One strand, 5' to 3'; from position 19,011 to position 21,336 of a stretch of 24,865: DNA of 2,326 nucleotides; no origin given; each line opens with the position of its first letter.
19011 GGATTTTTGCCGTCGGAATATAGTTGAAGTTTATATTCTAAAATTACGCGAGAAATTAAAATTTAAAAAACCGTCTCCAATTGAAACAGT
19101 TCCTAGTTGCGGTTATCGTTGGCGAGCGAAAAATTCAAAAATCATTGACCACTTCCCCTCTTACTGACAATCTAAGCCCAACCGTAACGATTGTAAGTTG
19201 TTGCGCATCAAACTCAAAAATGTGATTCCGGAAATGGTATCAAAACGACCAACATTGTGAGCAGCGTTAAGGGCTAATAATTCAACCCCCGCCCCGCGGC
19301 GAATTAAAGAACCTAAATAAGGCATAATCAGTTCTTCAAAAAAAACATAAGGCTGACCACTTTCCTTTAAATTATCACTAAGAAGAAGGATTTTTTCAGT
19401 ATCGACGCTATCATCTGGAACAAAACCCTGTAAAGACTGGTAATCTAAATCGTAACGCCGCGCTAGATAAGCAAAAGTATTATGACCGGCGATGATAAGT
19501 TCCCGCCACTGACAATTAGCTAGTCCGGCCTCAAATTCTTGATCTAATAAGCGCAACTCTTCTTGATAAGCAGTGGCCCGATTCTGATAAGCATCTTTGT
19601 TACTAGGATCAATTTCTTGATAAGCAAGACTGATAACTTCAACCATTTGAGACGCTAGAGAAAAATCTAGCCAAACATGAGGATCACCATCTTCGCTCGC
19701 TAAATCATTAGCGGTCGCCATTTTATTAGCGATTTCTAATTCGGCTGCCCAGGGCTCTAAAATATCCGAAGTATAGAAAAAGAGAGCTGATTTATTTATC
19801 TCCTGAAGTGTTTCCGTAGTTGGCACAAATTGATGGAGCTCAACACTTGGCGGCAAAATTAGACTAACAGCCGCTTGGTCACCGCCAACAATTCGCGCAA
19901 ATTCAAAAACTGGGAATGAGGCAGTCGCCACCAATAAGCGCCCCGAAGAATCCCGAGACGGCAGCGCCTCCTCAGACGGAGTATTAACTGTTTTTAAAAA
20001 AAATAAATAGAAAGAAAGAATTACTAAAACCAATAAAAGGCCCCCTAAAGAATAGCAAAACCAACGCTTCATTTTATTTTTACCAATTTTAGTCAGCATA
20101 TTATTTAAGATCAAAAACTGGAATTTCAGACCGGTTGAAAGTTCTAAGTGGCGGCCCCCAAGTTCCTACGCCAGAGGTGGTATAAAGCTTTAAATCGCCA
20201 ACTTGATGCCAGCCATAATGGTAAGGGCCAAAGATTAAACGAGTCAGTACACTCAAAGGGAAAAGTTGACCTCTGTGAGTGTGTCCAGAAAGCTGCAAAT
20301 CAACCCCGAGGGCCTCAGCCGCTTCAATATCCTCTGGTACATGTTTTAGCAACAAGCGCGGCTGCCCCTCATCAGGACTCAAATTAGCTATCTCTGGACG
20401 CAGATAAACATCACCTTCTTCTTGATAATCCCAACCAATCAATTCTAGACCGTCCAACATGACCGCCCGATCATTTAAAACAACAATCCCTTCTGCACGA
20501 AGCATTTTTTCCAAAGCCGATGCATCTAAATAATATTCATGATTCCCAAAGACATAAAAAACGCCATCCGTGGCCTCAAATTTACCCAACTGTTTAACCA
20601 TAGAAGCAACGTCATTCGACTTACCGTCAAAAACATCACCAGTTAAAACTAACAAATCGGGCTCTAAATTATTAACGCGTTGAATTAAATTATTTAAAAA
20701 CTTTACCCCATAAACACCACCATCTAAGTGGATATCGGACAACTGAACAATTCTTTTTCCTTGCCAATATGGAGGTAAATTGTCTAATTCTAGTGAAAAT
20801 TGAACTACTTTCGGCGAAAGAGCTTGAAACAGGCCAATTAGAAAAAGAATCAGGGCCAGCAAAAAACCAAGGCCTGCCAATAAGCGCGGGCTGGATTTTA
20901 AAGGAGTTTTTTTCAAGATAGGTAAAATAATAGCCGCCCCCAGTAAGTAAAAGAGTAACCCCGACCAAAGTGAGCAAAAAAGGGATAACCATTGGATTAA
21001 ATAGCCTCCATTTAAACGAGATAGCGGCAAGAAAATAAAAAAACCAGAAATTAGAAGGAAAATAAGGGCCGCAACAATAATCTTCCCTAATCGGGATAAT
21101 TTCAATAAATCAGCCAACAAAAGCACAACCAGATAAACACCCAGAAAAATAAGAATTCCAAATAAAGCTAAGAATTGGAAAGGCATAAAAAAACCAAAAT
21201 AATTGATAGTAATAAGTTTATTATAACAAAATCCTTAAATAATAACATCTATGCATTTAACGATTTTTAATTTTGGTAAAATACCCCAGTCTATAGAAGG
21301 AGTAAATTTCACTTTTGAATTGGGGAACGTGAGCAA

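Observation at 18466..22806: Candidate multi-component signalling system: orphan RR, metal SBP, phosphoesterase, pseudo-RR and sensor-less kinase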

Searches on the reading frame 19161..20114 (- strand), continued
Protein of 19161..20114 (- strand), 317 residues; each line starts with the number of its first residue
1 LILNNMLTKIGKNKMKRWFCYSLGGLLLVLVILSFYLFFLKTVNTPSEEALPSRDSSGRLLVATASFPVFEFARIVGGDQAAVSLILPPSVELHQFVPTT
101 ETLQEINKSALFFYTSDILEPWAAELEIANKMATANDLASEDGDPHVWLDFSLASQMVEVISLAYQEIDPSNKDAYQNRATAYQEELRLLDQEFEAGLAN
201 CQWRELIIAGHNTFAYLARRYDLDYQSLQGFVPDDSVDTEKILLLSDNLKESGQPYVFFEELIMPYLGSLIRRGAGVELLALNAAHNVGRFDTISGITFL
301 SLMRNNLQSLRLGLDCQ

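Call 59: search_solved_structures(query=window:19161-20114:-, show_alignments=2, max_evalue=1e-10)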
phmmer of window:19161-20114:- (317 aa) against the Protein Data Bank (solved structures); distinct sequences matched with E-value up to 1e-10: 26.
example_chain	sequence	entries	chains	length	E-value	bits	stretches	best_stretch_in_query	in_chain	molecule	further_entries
7jj8_B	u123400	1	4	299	4.2e-31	111.6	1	142-314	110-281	Zinc-binding lipoprotein AdcA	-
7jj9_A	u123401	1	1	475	2.5e-30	109.1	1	142-314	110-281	Zinc-binding lipoprotein AdcA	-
2o1e_A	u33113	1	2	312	1.3e-29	106.7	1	142-311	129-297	YcdH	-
3hjt_A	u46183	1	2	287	8.9e-22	81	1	144-286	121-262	Lmb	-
4h0f_A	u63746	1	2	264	2.9e-21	79.4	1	61-286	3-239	Laminin-binding surface protein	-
3gi1_A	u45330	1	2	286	3.7e-21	79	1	144-286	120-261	Laminin-binding protein of group A streptococci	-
3cx3_A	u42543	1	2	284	4.3e-19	72.2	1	144-287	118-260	Lipoprotein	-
7lm7_A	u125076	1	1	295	8e-19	71.3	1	144-287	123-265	Adhesion protein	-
7lm5_A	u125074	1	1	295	1.9e-17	66.8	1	144-287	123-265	Adhesion protein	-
7lm6_A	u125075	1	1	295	2.5e-17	66.4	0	144-287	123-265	Adhesion protein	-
2ov1_A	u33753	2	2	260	9.2e-17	64.6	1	64-284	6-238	Periplasmic binding protein component of an ABC type zinc uptake transporter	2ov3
1pq4_A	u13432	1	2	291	3.3e-16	62.7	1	143-284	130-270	periplasmic binding protein component of an ABC type zinc uptake transporter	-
5hx7_A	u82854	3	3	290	4.4e-15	59.1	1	51-314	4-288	Manganese-binding lipoprotein MntA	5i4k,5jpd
4irm_A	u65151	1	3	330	1.1e-13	54.4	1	23-264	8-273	Mn transporter; MntC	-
6q1c_A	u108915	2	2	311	1.3e-13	54.3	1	43-272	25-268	Periplasmic chelated iron-binding protein YfeA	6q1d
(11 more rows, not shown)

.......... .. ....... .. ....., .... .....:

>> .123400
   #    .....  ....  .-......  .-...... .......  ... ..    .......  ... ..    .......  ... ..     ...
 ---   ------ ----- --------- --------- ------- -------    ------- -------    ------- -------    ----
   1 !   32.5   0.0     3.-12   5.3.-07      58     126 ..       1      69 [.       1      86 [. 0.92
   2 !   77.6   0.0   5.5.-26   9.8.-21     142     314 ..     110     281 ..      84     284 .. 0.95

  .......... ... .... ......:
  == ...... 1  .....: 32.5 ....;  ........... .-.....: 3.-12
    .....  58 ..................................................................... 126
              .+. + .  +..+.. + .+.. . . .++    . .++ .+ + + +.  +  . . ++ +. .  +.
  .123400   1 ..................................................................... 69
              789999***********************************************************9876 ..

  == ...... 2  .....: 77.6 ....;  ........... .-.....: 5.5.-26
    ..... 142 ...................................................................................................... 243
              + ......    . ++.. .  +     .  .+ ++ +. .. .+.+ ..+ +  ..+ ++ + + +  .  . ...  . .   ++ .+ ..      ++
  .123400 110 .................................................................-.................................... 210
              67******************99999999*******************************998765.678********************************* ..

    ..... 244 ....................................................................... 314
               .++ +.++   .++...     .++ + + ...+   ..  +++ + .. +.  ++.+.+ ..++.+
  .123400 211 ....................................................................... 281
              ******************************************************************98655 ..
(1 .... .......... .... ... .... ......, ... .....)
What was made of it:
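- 19161..20114 (-): Membrane-anchored ZnuA/AdcA-type zinc-binding SBP (317 aa) with no adjacent ABC permease or ATPase. Second gene of the PE-SBP operon. Best solved relatives are AdcA, YcdH and Lmb (call 59).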

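Call 63: find_encoding_contigs(protein=P0169, flank=8000, max_places=1)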
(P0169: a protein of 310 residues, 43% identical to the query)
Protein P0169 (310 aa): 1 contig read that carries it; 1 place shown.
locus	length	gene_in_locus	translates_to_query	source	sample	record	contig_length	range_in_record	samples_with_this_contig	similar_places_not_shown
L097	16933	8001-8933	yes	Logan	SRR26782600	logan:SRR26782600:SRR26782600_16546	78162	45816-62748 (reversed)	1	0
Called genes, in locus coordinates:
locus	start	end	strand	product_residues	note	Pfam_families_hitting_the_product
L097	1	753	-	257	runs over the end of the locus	PF13489:Methyltransf_23, PF01209:Ubie_methyltran (weak), PF08003:Methyltransf_9 (weak), PF13847:Methyltransf_31, PF08241:Methyltransf_11, PF08242:Methyltransf_12, PF13649:Methyltransf_25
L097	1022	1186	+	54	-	-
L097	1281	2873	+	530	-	PF28550:DUF8436, PF01266:DAO (faint), PF03486:HI0933_like (faint), PF07992:Pyr_redox_2 (faint), PF13450:NAD_binding_8 (weak), PF13738:Pyr_redox_3 (weak), PF21688:FAD-depend_C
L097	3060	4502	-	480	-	-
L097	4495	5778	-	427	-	PF02518:HATPase_c, PF14501:HATPase_c_5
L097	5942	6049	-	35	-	-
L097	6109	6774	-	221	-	PF00072:Response_reg, PF20161:VpsR (weak), PF00486:Trans_reg_C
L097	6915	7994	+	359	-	PF00149:Metallophos, PF12850:Metallophos_2 (weak)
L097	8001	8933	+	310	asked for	PF01297:ZnuA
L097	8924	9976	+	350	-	PF09587:PGA_cap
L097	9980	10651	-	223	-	PF00072:Response_reg, PF00486:Trans_reg_C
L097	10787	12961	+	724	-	PF03717:PBP_dimer, PF00905:Transpeptidase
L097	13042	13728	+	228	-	PF08220:HTH_DeoR (weak), PF08279:HTH_11 (faint), PF01628:HrcA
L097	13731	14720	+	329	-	PF07866:DUF1653, PF01025:GrpE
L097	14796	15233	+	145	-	PF17886:ArsA_HSP20 (faint), PF00011:HSP20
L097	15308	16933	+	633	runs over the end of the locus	PF00012:HSP70, PF06723:MreB_Mbl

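Call 64: find_encoding_contigs(protein=P0175, flank=8000, max_places=1)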
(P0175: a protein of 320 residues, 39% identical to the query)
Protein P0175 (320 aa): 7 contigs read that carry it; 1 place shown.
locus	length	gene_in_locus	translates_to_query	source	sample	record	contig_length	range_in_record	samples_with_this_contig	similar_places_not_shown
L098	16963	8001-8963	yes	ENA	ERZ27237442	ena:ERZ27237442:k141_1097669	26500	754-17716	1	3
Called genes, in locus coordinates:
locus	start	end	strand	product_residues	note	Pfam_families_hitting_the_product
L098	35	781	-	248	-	PF13276:HTH_21, PF00665:rve, PF24764:rva_4 (faint), PF13683:rve_3, PF13333:rve_2 (weak)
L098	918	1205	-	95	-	PF01527:HTH_Tnp_1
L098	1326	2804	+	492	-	-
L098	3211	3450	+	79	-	PF13711:DUF4160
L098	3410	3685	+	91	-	PF10387:DUF2442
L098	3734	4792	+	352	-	PF01368:DHH, PF02272:DHHA1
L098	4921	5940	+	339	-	PF05496:RuvB_N, PF00004:AAA, PF07728:AAA_5 (faint), PF17864:AAA_lid_4, PF05491:WHD_RuvB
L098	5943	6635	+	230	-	PF00308:Bac_DnaA, PF22688:Hda_lid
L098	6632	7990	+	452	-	-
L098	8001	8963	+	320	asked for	PF01297:ZnuA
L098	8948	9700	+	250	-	PF00005:ABC_tran, PF02463:SMC_N (faint), PF13304:AAA_21 (weak)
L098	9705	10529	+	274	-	PF00950:ABC-3, PF01032:FecCD (weak)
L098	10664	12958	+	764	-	PF11741:AMIN, PF03958:Secretin_N (weak), PF00263:Secretin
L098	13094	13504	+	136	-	PF07963:N_methyl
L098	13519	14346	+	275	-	PF07963:N_methyl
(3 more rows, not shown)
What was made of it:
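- On ZnuA/AdcA cluster A-I ABC-transporter SBP (19161-20114): The first relative with ZnuBC next door is at 39% identity (call 64).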

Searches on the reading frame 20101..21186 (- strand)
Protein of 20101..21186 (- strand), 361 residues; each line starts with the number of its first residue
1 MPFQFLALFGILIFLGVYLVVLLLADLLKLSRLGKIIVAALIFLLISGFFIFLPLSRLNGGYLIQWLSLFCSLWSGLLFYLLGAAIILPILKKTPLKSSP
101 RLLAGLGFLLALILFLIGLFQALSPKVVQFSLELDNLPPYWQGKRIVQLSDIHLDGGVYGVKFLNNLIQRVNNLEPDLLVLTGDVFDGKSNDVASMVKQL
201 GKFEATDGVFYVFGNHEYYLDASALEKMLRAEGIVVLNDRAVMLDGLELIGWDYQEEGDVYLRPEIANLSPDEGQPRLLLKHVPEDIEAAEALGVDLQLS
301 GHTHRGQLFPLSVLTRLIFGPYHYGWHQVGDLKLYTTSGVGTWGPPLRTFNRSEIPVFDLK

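Call 3: search_protein_families(library=pfam, proteins=[window:20101-21186:-], max_evalue=0.01)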
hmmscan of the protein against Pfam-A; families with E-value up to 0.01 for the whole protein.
window:20101-21186:- (361 aa): 2 families
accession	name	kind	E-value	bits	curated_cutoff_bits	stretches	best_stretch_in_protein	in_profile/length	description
PF00149.33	Metallophos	-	4.6e-15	57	21.5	1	145-305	2-190/191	Calcineurin-like phosphoesterase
PF12850.12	Metallophos_2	-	0.00013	22.5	27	1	145-306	2-119/154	Calcineurin-like phosphoesterase superfamily domain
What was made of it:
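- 20101..21186 (-): Metallophosphoesterase (361 aa) with four TM helices and a YaeI/LpxG-like catalytic domain predicted to face outward. First gene of the PE-SBP operon. PF00149 (call 3).
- On Calcineurin-like metallophosphoesterase (20101-21186): PF00149 E=5e-15 (call 3).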

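Call 4: search_protein_families(library=ncbifam, proteins=[window:20101-21186:-], max_evalue=0.01)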
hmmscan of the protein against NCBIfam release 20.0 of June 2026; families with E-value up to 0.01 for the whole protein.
window:20101-21186:- (361 aa): 5 families
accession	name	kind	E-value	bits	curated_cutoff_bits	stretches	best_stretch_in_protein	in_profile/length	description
NF033458.1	lipid_A_LpxG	equivalog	2e-23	83.2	350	2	126-219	27-120/321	UDP-2,3-diacylglucosamine diphosphatase LpxG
NF008460.0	PRK11340.1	equivalog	1.2e-20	74.1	188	1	144-360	50-270/271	phosphodiesterase YaeI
TIGR00619.1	sbcd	subfamily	7e-06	26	77.65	1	145-239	2-108/252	exonuclease subunit SbcD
TIGR04123.1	P_estr_lig_assc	hypoth_equivalog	0.00013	21.4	150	1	164-218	53-110/207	ligase-associated DNA damage response endonuclease PdeM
TIGR00040.1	yfcE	subfamily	0.0024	18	56.25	0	145-235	2-80/158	YfcE family phosphodiesterase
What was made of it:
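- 20101..21186 (-): NCBIfam LpxG and YaeI hits are far below their cut-offs (call 4).
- On Calcineurin-like metallophosphoesterase (20101-21186): It is not LpxG or YaeI by the NCBIfam cut-offs (83 against 350 bits, and 74 against 188 bits; call 4).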

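Call 60: search_solved_structures(query=window:20101-21186:-, show_alignments=1, max_evalue=0.00001)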
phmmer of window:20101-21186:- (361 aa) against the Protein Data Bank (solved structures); distinct sequences matched with E-value up to 0.00001: 0.
